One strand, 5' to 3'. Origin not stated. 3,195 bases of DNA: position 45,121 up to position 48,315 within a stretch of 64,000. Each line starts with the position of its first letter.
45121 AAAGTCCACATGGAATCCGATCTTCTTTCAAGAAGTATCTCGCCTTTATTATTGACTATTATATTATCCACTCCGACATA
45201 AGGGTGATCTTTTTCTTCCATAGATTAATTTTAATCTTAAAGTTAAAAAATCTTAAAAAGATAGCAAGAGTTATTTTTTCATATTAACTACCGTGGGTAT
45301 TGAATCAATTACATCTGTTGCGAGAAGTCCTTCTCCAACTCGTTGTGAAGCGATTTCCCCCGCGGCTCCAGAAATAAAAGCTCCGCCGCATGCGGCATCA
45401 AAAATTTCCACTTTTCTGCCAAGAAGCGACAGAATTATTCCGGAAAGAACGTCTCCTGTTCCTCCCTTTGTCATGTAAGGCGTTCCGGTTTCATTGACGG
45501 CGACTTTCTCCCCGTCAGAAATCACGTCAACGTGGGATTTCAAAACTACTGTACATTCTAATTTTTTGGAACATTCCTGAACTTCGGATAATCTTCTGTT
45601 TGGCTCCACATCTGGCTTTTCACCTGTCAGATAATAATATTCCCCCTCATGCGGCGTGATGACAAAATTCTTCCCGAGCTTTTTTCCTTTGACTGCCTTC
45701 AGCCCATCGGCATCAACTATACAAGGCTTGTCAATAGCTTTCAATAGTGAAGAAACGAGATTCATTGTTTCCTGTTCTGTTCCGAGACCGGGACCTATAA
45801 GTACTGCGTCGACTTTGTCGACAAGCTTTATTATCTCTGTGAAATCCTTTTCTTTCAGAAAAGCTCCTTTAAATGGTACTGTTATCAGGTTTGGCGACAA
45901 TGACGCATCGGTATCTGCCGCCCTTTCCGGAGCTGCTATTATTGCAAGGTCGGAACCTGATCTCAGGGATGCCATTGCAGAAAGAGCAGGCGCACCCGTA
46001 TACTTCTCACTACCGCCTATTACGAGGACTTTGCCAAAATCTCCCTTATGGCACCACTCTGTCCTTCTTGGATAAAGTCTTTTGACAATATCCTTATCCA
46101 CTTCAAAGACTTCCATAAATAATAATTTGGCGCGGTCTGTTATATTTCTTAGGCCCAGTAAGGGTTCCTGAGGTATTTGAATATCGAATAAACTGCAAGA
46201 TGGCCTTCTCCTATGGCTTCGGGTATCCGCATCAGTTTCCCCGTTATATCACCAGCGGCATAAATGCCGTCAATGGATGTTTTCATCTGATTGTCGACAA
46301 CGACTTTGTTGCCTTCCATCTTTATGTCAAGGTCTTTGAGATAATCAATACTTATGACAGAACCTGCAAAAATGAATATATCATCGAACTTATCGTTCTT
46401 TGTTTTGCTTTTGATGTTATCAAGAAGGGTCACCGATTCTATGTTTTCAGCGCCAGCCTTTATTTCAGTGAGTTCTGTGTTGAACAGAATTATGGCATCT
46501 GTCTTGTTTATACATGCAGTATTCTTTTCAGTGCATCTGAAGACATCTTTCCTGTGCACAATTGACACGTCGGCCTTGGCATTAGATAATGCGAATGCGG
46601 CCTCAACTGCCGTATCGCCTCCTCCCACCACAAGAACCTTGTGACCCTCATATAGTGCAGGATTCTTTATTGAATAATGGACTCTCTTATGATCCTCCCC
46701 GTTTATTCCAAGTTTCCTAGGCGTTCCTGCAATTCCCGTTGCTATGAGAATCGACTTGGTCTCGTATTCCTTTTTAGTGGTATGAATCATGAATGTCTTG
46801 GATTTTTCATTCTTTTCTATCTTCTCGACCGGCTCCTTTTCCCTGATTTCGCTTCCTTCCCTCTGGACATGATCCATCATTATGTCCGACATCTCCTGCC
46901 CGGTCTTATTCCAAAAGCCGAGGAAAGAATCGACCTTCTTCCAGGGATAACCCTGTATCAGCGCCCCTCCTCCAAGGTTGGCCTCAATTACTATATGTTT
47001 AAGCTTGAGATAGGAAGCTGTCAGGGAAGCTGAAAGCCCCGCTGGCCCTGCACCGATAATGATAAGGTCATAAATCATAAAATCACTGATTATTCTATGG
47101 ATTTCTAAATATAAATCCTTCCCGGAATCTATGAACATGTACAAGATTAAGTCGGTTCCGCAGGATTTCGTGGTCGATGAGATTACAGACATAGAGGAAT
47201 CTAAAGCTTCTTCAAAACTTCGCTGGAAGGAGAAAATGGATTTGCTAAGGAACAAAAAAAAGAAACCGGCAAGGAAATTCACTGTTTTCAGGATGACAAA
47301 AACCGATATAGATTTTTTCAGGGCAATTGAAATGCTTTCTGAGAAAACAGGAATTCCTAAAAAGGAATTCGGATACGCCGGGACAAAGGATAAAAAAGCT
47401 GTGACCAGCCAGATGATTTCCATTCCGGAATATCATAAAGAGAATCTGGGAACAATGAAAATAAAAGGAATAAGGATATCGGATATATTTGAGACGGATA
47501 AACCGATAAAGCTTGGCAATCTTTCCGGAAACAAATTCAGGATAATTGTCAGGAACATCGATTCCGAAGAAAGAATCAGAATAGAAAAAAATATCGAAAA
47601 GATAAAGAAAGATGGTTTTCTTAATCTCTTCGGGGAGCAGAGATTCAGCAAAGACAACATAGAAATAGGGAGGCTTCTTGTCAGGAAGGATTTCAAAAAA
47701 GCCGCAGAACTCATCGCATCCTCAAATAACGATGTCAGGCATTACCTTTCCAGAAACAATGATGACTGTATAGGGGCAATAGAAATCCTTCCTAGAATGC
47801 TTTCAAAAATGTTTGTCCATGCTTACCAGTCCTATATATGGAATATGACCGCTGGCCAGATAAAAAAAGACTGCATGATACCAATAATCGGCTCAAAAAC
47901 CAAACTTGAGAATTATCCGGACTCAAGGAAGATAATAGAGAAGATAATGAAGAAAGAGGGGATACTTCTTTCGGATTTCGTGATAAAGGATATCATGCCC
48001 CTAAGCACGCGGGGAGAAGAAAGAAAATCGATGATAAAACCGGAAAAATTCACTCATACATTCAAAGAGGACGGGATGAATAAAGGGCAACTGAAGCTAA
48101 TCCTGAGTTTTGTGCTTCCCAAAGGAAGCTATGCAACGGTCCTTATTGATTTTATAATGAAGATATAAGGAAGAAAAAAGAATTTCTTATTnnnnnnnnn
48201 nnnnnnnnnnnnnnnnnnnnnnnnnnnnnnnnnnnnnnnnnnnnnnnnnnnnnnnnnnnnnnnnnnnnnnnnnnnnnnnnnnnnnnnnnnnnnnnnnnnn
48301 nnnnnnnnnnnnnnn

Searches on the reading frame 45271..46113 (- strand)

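Call 50: search_protein_families(library=pfam, proteins=[window:45271-46113:-], max_evalue=0.001)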
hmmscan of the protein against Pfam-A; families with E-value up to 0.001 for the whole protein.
window:45271-46113:- (280 aa): 3 families
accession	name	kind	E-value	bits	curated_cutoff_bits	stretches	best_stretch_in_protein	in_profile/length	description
PF01256.23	Carb_kinase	-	5.1e-56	190.3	27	1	29-273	1-241/242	NAD(P)H-hydrate dehydratase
PF02110.20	HK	-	8.6e-09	35.6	27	1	175-275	141-244/247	Hydroxyethylthiazole kinase family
PF08543.17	Phos_pyr_kin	-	0.0006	19.7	27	1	131-249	102-230/246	Phosphomethylpyrimidine kinase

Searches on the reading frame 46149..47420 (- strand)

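Call 50: search_protein_families(library=pfam, proteins=[window:46149-47420:-], max_evalue=0.001)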
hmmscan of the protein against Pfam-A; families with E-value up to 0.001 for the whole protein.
window:46149-47420:- (423 aa): 11 families
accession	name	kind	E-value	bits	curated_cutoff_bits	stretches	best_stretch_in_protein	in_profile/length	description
PF07992.20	Pyr_redox_2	-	6.7e-41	141.1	26.1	1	117-406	1-291/291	Pyridine nucleotide-disulphide oxidoreductase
PF13738.12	Pyr_redox_3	-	3e-32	112.5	30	2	174-390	80-305/305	Pyridine nucleotide-disulphide oxidoreductase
PF00070.33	Pyr_redox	-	7.3e-15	55.7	22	1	261-332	1-79/82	Pyridine nucleotide-disulphide oxidoreductase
PF03486.20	HI0933_like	-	3.2e-11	43.6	50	1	173-241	107-174/244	HI0933-like protein Rossmann domain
PF01266.30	DAO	-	1.6e-07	31.6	27.9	0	118-152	1-37/353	FAD dependent oxidoreductase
PF13434.12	Lys_Orn_oxgnase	-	1.8e-07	31.1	21.3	1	196-299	116-230/339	L-lysine 6-monooxygenase/L-ornithine 5-monooxygenase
PF01946.23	Thi4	-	2.3e-07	30.7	26.2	1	111-158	12-62/235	Thi4 family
PF00890.30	FAD_binding_2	-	3.7e-07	30.1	20.4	0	118-147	1-30/414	FAD binding domain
PF01134.28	GIDA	-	3.6e-06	26.7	22.1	0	261-289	1-30/391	Glucose inhibited division protein A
PF12831.13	FAD_oxidored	-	1.3e-05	25.1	27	0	118-193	1-71/416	FAD dependent oxidoreductase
PF01494.25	FAD_binding_3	-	0.00015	21.5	22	0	118-146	3-31/349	FAD binding domain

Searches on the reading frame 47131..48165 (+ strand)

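Call 50: search_protein_families(library=pfam, proteins=[window:47131-48165:+], max_evalue=0.001)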
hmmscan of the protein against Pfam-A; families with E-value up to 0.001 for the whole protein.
window:47131-48165:+ (345 aa): 1 family
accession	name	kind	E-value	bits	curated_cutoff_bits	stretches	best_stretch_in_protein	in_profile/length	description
PF01142.23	TruD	-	1.3e-70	238.8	27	3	5-197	17-198/412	tRNA pseudouridine synthase D (TruD)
